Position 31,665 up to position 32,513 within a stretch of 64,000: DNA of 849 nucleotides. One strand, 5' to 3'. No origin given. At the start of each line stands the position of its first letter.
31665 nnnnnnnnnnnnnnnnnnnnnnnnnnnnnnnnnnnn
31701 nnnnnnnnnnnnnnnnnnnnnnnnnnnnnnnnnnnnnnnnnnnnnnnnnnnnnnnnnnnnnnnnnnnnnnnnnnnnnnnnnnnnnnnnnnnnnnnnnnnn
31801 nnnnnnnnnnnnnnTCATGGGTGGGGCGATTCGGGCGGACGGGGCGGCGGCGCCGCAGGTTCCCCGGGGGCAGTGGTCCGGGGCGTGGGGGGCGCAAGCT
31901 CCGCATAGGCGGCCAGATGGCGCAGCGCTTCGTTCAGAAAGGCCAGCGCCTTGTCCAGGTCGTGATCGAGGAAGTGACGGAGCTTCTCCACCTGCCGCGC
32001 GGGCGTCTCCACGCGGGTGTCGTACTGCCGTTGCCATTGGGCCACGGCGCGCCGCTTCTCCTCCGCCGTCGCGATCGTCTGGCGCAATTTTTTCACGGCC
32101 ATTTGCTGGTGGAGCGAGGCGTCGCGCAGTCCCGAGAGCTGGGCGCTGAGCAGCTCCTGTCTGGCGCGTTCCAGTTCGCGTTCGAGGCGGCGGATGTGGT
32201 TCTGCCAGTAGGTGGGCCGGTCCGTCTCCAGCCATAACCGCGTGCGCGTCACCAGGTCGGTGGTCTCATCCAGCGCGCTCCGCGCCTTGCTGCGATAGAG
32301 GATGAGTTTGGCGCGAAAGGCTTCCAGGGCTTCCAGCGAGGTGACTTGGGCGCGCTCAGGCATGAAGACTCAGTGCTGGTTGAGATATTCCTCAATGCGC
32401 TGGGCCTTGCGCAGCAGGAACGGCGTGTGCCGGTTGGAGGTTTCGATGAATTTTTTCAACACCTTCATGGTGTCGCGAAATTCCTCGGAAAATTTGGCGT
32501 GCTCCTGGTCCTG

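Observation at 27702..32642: Type VII secretion-like core (two WXG100-like proteins + EssC/EccC-like FtsK/SpoIIIE ATPase) in a PVC-type, presumably diderm genome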

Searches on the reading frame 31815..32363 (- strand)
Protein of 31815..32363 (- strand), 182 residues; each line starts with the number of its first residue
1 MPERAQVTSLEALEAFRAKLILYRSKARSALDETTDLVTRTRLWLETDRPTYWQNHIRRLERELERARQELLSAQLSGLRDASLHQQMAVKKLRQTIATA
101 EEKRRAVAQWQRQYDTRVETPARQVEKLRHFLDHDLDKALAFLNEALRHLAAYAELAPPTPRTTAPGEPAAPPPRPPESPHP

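Call 3: search_protein_families(library=pfam, proteins=[window:31815-32363:-], max_evalue=1)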
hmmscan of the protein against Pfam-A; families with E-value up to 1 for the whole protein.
window:31815-32363:- (182 aa): 7 families
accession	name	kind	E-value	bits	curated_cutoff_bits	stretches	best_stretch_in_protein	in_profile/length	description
PF12329.13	TMF_DNA_bd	-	0.073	13.5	35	1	79-110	24-55/74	TATA element modulatory factor 1 DNA binding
PF12325.13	TMF_TATA_bd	-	0.076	13.6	29.1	1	54-120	18-86/115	TATA element modulatory factor 1 TATA binding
PF20237.3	DUF6594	-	0.12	12.7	30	1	52-147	30-128/238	Family of unknown function (DUF6594)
PF13315.11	DUF4085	-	0.26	11.3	24.1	1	58-127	39-103/205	Protein of unknown function (DUF4085)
PF11221.13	Med21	-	0.29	11.9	37.3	0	49-126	64-143/144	Subunit 21 of Mediator complex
PF03961.19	FapA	-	0.39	10.7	31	1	36-116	138-224/272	Flagellar Assembly Protein A beta solenoid domain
PF07697.16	7TMR-HDED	-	0.45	10.9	27.6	1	96-134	21-59/224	7TM-HD extracellular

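Call 4: search_protein_families(library=ncbifam, proteins=[window:31815-32363:-], max_evalue=1)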
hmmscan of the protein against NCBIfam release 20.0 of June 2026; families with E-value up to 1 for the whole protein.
window:31815-32363:- (182 aa): 8 families
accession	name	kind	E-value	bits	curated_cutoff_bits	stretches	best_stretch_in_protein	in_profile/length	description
NF033441.0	BREX_BrxC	hypoth_equivalog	0.012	13.9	400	1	10-173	977-1137/1173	BREX system P-loop protein BrxC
NF006543.0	PRK09039.1-2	equivalog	0.029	14.2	305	1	63-151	71-158/350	peptidoglycan -binding protein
NF033930.1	pneumo_PspA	exception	0.092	11.4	850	1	54-182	242-378/659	pneumococcal surface protein A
TIGR02796.1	tolQ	equivalog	0.095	12.4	221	1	64-158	41-134/216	protein TolQ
TIGR02169.1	SMC_prok_A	equivalog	0.17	9.4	729.4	1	48-133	379-466/1165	chromosome segregation protein SMC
NF045904.1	RND-peri-MexE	equivalog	0.19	10.6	714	1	36-116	83-164/390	multidrug efflux RND transporter periplasmic adaptor subunit MexE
TIGR02168.1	SMC_prok_B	equivalog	0.19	9.4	567.35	1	47-142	727-823/1181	chromosome segregation protein SMC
NF009649.0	PRK13182.1-5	equivalog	0.93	9.6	265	1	51-105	108-162/186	chromosome-anchoring protein RacA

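Call 27: find_homologous_proteins(query=window:31815-32363:-, max_evalue=0.001)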
Query window:31815-32363:- (182 aa): 346 proteins with E <= 0.001 among 908 candidates; the best 120 are listed.
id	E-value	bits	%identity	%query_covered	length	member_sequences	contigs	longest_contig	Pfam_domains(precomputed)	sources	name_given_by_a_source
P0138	6.3e-108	376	98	100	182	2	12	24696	-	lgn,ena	-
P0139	2.8e-78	280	77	100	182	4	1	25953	-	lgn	-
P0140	4.1e-73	263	70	98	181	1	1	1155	-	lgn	-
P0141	2.2e-70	254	67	97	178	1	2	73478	-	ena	-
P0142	1.5e-69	251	70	95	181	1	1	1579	-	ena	-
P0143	1.9e-69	251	72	87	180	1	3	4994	-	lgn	-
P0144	4.3e-69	250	72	86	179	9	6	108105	-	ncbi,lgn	-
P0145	4.9e-69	250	71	87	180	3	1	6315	-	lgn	-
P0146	6.6e-69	249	70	93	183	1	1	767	-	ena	-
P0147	9.4e-69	249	69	93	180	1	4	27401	-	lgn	-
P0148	1.0e-68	249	74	86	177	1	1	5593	-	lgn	-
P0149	1.0e-68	249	69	97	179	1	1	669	-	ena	-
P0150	1.4e-68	248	72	86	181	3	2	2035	-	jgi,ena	-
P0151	1.6e-68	248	71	92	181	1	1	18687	-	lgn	-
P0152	2.8e-68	247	66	99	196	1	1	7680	-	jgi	jgi:hypothetical protein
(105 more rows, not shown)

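Call 31: search_solved_structures(query=A1, max_evalue=10)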
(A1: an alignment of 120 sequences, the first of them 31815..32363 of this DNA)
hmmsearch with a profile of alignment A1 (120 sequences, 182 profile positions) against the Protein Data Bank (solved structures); distinct sequences matched with E-value up to 10: 1.
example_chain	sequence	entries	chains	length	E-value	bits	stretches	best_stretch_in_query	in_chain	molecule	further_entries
5h5y_A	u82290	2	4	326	2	11.4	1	15-74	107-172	Non-LEE encoded effector protein NleB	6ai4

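Call 36: search_protein_families(library=pfam, alignment_id=A1, max_evalue=1)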
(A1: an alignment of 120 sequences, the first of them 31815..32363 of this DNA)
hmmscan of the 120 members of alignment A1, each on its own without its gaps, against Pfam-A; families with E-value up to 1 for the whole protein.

A. member 1, window:31815-32363:- (182 aa): 7 families
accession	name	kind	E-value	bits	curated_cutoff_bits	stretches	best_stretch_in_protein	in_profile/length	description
PF12329.13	TMF_DNA_bd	-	0.073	13.5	35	1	79-110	24-55/74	TATA element modulatory factor 1 DNA binding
PF12325.13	TMF_TATA_bd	-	0.076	13.6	29.1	1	54-120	18-86/115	TATA element modulatory factor 1 TATA binding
PF20237.3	DUF6594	-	0.12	12.7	30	1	52-147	30-128/238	Family of unknown function (DUF6594)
PF13315.11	DUF4085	-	0.26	11.3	24.1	1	58-127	39-103/205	Protein of unknown function (DUF4085)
PF11221.13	Med21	-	0.29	11.9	37.3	0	49-126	64-143/144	Subunit 21 of Mediator complex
PF03961.19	FapA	-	0.39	10.7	31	1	36-116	138-224/272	Flagellar Assembly Protein A beta solenoid domain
PF07697.16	7TMR-HDED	-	0.45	10.9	27.6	1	96-134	21-59/224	7TM-HD extracellular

B. families by the number of members that match (of 120 scanned): 154 families (the first 25 are shown)
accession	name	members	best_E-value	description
PF07464.16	ApoLp-III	60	0.00011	Apolipophorin-III precursor (apoLp-III)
PF07889.17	DUF1664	60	0.001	Protein of unknown function (DUF1664)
PF24481.2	CT398_CC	34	0.0023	CT398-like coiled coil hairpin domain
PF10186.14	ATG14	31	0.014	Vacuolar sorting 38 and autophagy-related subunit 14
PF05478.16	Prominin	28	0.0048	Prominin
PF11559.13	ADIP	28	0.036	Afadin- and alpha -actinin-Binding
PF07295.17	DUF1451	28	0.044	Zinc-ribbon containing domain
PF14523.12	Syntaxin_2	25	0.0059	Syntaxin-like protein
PF02601.20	Exonuc_VII_L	23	0.053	Exonuclease VII, large subunit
PF08647.16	BRE1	21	0.015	BRE1 E3 ubiquitin ligase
PF22267.1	MlrA_C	20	0.072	Transcriptional regulator MlrA, C-terminal domain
PF11570.13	E2R135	19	0.011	Coiled-coil receptor-binding R-domain of colicin E2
PF23202.1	PAH_ZNF598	16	0.0065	ZNF598 PAH domain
PF12325.13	TMF_TATA_bd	15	0.0092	TATA element modulatory factor 1 TATA binding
PF13315.11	DUF4085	15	0.038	Protein of unknown function (DUF4085)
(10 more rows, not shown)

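Call 37: search_protein_families(library=padloc, proteins=[window:31815-32363:-], max_evalue=0.1)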
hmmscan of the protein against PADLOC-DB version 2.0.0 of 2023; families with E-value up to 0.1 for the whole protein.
window:31815-32363:- (182 aa): 3 families
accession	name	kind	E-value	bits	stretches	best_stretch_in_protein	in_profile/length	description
PDLC00509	JetC1|JetC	-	0.0035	13.5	1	21-139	727-847/1158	DUF3584 domain; MukB-like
PDLC00262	LmuB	-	0.018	11.9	1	24-120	186-279/588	AAA ATPase domain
PDLC00511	JetC1|JetC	-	0.04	9.8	1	4-135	260-388/1108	DUF3584 domain; MukB-like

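Call 38: search_protein_families(library=phrogs, proteins=[window:31815-32363:-], max_evalue=0.1)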
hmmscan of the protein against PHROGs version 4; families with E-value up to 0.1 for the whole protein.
window:31815-32363:- (182 aa): 2 families
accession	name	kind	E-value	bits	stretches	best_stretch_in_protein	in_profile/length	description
phrog_5105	-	unknown function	0.016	16.3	1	54-128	53-122/159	-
phrog_1499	-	unknown function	0.021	15.1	1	46-129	226-312/427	-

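Call 39: predict_structure(alignment_id=A1)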
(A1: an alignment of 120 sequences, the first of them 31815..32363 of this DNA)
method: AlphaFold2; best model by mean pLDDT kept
length: 182 residues; sequences in the alignment: 120
mean_pLDDT: 86.0   pTM: 0.62
mean pLDDT of the five models: 86.0, 84.7, 84.6, 84.4, 83.3
residues with pLDDT >= 90: 137; 70-90: 13; 50-70: 10; < 50: 22
segments of 3 or more residues with pLDDT < 50: 161-181
pLDDT, mean of each block of 10 residues (from residue 1): 65 93 94 94 95 98 98 97 97 98 97 93 91 93 93 77 39 42 46
secondary structure, 60 per line:
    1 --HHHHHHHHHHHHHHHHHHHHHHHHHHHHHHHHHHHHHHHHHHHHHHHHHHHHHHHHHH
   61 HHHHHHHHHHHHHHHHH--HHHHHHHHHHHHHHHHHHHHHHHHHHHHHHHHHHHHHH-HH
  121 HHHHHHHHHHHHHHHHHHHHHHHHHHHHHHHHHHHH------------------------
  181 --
elements in order: H3-77 H80-117 H119-156

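Call 42: fold_search(model_id=the predicted structure, library=pdb)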
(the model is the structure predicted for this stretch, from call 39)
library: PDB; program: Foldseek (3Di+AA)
matches with E <= 10: 690; with E <= 0.001: 0
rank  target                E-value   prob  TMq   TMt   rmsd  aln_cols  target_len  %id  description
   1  8i21_A                3.4e-02  1.00  0.46  0.36   6.0       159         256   11  Cryo-EM structure of 6-subunit Smc5/6 arm region (released 2024-06-26)
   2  7tz7_B                3.8e-02  1.00  0.44  0.33   6.0       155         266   13  PI3K alpha in complex with an inhibitor (released 2022-05-18)
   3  4jps_B                4.3e-02  1.00  0.50  0.42   5.0       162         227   11  Co-crystal Structures of the Lipid Kinase PI3K alpha with Pan and Isoform Selective Inhibitors (released 2014-04-02)
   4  3mtt                  4.3e-02  0.99  0.39  0.42   6.9       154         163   18  Crystal structure of iSH2 domain of human p85beta, Northeast Structural Genomics Consortium Target HR5531C (released 2010-05-19)
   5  8tgd_B                4.5e-02  1.00  0.48  0.38   5.3       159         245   11  STX-478, a Mutant-Selective, Allosteric Inhibitor bound to H1047R PI3Kalpha (released 2023-09-06)
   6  8sbj_B                4.8e-02  1.00  0.46  0.35   5.2       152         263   12  Co-structure Phosphatidylinositol 4,5-bisphosphate 3-kinase catalytic subunit alpha isoform complexed with brain penet (released 2023-07-19)
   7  4waf_B                5.1e-02  0.99  0.44  0.35   5.9       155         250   13  Crystal Structure of a novel tetrahydropyrazolo[1,5-a]pyrazine in an engineered PI3K alpha (released 2014-12-31)
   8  9s9k_B                5.4e-02  1.00  0.41  0.42  20.3       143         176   17  S. islandicus CdvB (semi open) (released 2026-01-28)
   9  8am0_B                5.7e-02  1.00  0.50  0.39   4.8       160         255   11  Crystal structure of human T1061E PI3Kalpha in complex with its regulatory subunit and the inhibitor GDC-0077 (Inavoli (released 2023-12-13)
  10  8i4v_A                5.7e-02  1.00  0.47  0.33   6.4       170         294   11  Cryo-EM structure of 5-subunit Smc5/6 arm region (released 2024-06-26)
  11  6h2d_S                5.7e-02  0.99  0.41  0.34  11.5       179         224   18  Structure of the soluble AhlC of the tripartite alpha-pore forming toxin, AHL, from Aeromonas hydrophila. (released 2019-07-10)
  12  5xg2                  5.7e-02  0.77  0.29  0.23  26.1       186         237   17  Crystal structure of a coiled-coil segment (residues 345-468 and 694-814) of Pyrococcus yayanosii Smc (released 2017-06-07)
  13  9s9k_A                6.0e-02  1.00  0.41  0.42  20.3       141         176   17  S. islandicus CdvB (semi open) (released 2026-01-28)
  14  6h2d_P                6.0e-02  0.87  0.31  0.27  12.2       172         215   17  Structure of the soluble AhlC of the tripartite alpha-pore forming toxin, AHL, from Aeromonas hydrophila. (released 2019-07-10)
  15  8tgd_D                7.2e-02  1.00  0.47  0.38   5.0       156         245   12  STX-478, a Mutant-Selective, Allosteric Inhibitor bound to H1047R PI3Kalpha (released 2023-09-06)
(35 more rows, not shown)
